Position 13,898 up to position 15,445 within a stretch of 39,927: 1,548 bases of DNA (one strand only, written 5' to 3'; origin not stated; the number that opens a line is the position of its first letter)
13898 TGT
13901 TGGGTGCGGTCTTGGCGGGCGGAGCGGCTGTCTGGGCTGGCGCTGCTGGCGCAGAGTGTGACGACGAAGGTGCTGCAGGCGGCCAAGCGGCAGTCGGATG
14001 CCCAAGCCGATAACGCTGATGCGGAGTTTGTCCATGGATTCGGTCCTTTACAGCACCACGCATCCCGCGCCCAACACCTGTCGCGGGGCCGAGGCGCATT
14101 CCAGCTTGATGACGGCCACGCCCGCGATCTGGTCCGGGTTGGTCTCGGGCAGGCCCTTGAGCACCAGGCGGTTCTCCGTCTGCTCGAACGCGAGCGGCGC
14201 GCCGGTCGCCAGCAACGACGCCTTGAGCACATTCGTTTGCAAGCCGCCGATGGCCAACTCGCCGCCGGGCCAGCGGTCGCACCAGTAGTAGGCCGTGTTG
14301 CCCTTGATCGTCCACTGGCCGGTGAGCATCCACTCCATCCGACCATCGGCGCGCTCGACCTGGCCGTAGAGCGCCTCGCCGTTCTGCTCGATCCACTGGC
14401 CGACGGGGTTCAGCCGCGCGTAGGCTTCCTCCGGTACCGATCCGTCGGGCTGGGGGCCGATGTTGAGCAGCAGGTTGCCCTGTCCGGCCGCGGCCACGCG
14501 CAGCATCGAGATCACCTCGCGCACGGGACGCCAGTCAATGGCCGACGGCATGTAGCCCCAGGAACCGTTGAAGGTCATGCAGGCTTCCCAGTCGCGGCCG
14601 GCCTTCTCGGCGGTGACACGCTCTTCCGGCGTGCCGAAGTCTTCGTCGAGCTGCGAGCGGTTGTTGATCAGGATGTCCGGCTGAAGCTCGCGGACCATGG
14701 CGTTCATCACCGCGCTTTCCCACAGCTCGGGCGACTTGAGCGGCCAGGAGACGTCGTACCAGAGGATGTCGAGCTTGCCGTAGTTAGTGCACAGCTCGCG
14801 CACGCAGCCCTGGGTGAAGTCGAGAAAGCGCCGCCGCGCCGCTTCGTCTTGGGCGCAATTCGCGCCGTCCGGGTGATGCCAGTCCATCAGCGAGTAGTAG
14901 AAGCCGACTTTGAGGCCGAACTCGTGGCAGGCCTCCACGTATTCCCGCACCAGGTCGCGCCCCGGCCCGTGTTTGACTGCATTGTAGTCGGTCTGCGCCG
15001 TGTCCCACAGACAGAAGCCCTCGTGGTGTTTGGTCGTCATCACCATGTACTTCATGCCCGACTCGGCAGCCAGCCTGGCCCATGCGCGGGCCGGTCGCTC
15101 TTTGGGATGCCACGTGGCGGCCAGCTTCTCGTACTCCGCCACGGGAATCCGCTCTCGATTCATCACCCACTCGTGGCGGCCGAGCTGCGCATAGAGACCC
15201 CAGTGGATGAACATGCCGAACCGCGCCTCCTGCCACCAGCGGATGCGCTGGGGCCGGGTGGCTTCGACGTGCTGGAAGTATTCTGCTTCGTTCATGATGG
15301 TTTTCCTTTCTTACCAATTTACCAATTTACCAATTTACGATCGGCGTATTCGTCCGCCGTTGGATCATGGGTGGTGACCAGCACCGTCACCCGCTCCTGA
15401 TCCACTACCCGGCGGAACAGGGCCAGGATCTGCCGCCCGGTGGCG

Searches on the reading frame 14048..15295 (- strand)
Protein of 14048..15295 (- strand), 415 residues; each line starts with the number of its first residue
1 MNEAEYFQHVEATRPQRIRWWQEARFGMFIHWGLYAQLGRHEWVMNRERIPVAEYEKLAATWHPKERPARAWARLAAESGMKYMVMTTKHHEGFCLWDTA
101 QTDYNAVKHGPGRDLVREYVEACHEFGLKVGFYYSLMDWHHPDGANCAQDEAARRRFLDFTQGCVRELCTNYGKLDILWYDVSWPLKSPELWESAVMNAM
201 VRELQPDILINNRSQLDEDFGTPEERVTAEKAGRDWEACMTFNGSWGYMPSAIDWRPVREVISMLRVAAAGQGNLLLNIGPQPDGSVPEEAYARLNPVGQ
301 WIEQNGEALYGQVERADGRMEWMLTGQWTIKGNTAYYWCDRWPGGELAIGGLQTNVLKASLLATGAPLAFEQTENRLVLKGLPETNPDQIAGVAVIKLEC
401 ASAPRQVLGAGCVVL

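Call 4: search_protein_families(library=pfam, proteins=[window:14048-15295:-], max_evalue=0.01)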
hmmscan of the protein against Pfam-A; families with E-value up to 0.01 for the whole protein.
window:14048-15295:- (415 aa): 2 families
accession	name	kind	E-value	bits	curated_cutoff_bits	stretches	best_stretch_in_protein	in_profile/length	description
PF01120.23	Alpha_L_fucos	-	2e-86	291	25.2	1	9-307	17-345/345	Alpha-L-fucosidase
PF14871.12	GHL6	-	0.00066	20.3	35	1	71-137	4-67/132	Hypothetical glycosyl hydrolase 6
